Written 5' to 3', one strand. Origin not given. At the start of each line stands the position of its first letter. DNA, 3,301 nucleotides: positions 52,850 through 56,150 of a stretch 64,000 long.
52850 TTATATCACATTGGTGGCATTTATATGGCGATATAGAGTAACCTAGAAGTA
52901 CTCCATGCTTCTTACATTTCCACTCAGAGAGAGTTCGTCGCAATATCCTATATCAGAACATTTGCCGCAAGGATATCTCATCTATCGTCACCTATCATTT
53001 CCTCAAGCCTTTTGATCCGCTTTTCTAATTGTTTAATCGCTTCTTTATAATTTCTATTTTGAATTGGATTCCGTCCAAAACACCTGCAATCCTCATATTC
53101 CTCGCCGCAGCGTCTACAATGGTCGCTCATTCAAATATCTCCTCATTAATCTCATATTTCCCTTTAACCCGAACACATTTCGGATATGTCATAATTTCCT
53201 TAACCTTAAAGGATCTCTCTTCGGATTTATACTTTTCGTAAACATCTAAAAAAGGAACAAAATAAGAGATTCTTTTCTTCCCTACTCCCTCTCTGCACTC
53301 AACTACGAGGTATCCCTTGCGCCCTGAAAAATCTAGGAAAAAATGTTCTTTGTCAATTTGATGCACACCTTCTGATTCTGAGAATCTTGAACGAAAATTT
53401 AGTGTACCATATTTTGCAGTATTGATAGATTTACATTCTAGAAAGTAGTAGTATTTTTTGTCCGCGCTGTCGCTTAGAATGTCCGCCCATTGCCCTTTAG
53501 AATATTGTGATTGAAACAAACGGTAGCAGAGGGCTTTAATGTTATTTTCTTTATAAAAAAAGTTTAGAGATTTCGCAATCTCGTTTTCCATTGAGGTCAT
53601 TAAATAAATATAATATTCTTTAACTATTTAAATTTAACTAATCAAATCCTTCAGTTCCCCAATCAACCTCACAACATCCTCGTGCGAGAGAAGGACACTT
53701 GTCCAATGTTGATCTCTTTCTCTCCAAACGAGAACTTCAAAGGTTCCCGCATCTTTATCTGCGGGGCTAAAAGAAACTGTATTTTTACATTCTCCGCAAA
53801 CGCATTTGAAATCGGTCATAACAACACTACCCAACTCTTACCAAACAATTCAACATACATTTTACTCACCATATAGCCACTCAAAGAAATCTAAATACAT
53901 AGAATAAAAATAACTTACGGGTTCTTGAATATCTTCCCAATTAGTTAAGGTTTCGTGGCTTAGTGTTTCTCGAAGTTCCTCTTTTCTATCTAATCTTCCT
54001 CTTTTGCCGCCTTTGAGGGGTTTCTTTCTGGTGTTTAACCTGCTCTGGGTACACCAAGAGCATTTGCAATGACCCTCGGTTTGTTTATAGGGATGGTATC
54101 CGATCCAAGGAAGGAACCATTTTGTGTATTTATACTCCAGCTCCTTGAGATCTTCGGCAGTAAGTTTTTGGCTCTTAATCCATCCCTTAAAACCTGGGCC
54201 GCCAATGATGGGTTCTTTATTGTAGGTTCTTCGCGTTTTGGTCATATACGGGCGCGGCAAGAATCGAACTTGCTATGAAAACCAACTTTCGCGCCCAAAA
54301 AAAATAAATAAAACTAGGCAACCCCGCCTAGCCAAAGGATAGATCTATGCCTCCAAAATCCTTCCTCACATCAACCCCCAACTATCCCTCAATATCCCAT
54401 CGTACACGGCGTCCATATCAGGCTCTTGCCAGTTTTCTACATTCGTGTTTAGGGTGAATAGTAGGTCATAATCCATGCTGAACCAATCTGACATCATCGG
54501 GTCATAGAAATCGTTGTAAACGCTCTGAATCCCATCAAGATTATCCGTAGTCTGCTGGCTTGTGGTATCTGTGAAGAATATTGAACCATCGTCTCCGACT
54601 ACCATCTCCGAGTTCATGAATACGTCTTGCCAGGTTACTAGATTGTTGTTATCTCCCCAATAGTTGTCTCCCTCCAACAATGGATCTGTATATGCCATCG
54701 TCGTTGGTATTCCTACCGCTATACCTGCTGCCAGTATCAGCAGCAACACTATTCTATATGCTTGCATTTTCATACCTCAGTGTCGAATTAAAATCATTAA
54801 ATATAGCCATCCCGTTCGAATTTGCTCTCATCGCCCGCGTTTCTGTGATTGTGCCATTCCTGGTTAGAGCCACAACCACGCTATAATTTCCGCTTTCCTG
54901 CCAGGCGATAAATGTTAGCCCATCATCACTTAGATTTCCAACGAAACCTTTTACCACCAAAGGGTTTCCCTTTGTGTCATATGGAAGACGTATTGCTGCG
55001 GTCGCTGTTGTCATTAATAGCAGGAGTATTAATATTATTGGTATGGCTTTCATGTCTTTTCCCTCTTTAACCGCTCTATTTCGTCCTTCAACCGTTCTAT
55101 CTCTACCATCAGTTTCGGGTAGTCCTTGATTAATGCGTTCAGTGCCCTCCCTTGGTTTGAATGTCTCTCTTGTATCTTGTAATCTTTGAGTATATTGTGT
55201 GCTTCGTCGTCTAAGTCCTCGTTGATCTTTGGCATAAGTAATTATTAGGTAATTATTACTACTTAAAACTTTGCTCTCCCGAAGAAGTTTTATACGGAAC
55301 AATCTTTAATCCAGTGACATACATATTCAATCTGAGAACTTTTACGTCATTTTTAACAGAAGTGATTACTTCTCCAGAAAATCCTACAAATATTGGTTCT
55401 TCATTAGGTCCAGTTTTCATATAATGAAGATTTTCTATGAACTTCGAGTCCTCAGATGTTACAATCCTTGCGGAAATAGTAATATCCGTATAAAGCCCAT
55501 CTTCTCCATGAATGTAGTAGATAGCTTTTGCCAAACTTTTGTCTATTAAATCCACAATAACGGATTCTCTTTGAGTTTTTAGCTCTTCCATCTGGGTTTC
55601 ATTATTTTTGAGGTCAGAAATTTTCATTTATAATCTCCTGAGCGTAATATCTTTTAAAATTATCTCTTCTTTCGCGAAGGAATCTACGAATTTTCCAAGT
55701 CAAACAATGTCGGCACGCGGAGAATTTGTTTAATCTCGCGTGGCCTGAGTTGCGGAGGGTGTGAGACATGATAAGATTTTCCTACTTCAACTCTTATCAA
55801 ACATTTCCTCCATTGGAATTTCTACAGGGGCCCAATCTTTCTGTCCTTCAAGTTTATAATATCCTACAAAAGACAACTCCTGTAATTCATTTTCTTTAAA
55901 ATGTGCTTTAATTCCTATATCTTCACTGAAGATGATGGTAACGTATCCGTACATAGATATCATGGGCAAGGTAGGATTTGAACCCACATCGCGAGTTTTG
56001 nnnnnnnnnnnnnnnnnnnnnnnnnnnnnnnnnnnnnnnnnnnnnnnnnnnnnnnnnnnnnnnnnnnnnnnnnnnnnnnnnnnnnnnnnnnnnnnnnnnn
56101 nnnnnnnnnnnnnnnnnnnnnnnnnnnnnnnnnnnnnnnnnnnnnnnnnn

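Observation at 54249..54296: tRNA-like minihelix: perfect acceptor stem plus T-arm with no D or anticodon arms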

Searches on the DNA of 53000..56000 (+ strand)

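Call 6: search_dna_similar(query=window:53000-56000:+, collection=phages, mode=near)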
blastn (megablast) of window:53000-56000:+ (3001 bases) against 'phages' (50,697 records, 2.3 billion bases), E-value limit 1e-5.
No match.

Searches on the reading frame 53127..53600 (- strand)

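Call 14: search_protein_families(library=phrogs, proteins=[window:53127-53600:-])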
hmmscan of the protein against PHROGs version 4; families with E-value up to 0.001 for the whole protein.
window:53127-53600:- (157 aa): 1 family
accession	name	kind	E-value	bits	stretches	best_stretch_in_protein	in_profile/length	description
phrog_23905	-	unknown function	3.9e-05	24.4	1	39-154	46-160/190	-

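Call 79: search_protein_families(library=pfam, proteins=[window:53127-53600:-], max_evalue=0.1)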
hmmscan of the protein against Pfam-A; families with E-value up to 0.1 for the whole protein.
window:53127-53600:- (157 aa): 0 families

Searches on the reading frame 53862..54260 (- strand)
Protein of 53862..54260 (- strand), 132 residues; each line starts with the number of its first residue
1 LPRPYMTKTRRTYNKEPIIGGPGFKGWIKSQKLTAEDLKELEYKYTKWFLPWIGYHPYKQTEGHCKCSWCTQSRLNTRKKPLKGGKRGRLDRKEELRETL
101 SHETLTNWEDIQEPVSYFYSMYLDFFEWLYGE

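Call 14: search_protein_families(library=phrogs, proteins=[window:53862-54260:-])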
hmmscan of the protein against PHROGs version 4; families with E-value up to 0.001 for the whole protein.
window:53862-54260:- (132 aa): 0 families

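Call 20: find_encoding_contigs(protein=window:53862-54245:-, flank=6000, max_places=10)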
Protein window:53862-54245:- (127 aa): no gene with exactly this product is on record in the collection.

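Call 21: search_dna_similar(query=window:53862-54245:-, collection=phages, mode=protein, max_evalue=0.001)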
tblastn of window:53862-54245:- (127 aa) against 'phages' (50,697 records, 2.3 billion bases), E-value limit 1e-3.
No match.

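Call 29: find_homologous_proteins(query=window:53862-54245:-)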
Query window:53862-54245:-: 1 candidates shared short words with the query, none scored E <= 0.001.

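Call 79: search_protein_families(library=pfam, proteins=[window:53862-54245:-], max_evalue=0.1)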
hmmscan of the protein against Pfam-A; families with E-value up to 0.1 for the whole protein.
window:53862-54245:- (127 aa): 0 families

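Call 96: search_protein_representatives(protein=window:53862-54245:-)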
Query: 127 residues. Proteins with E-value up to 0.001 (for the whole library): 16; up to 1e-10: 4; up to 1e-30: 0. The best 16 are listed.
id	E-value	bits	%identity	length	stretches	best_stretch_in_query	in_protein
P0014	1.9e-13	66.9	60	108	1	1-57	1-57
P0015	7.2e-13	65.0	51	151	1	1-75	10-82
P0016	1.0e-12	64.5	62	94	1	1-62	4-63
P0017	3.4e-12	62.8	49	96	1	1-77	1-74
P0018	3.7e-10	56.2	53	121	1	2-75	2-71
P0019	5.5e-10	55.7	43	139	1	1-124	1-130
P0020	7.6e-07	45.5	48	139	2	1-48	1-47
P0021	1.8e-06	44.3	49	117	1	1-73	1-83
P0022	2.3e-06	43.9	52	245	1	1-93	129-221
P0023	2.4e-06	43.9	51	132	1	1-77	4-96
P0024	2.4e-06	43.9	44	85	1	1-79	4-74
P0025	2.6e-06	43.8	36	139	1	1-124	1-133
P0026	2.6e-05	40.5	44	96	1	1-67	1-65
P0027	6.5e-05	39.2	34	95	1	1-73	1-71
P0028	3.1e-04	37.1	39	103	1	40-124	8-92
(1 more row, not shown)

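Call 98: find_encoding_contigs(protein=P0014, flank=5000, max_places=4)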
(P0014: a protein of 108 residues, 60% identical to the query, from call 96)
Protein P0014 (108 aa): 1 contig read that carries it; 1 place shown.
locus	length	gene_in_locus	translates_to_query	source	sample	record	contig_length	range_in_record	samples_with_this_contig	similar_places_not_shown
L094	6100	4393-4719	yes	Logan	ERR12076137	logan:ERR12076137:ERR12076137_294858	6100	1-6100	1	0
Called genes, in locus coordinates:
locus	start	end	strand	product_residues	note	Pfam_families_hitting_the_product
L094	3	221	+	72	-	?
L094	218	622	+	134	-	-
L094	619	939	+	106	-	-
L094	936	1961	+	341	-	PF04055:Radical_SAM (weak)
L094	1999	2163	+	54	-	-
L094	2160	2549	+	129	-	-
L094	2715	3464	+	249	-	-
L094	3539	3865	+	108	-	-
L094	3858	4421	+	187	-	-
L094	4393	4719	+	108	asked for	-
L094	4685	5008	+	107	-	-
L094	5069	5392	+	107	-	-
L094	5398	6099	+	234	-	?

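Call 107: find_encoding_contigs(protein=P0017, flank=3000, max_places=3)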
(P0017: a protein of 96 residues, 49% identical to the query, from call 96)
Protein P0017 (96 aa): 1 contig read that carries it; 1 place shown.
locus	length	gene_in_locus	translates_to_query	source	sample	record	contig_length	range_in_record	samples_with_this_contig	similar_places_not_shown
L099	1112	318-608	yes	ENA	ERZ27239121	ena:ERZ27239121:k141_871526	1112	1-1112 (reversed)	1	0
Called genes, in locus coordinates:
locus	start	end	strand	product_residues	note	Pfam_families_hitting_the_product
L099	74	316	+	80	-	PF04448:DUF551 (weak)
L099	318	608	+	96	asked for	-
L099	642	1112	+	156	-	?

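Call 108: find_encoding_contigs(protein=P0019, flank=3000, max_places=3)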
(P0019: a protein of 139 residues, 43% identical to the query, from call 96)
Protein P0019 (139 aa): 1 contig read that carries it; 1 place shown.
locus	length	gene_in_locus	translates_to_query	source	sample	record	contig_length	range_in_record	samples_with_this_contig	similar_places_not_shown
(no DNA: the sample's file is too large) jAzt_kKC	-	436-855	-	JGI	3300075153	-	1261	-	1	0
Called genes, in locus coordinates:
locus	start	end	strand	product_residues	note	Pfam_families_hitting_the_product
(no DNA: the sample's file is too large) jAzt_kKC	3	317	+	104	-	?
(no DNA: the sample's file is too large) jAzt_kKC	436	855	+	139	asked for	-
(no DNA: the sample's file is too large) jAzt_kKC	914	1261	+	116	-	?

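Call 109: find_encoding_contigs(protein=P0025, flank=3000, max_places=3)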
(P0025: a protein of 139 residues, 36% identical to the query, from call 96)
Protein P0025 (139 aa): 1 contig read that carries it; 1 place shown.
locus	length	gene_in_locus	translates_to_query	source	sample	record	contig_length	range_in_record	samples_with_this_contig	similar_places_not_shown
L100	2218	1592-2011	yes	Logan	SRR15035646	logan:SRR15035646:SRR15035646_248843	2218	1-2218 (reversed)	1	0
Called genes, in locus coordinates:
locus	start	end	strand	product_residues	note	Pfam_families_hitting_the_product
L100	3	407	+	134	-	?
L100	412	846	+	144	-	-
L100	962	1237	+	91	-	-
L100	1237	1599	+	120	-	-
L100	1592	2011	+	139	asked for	-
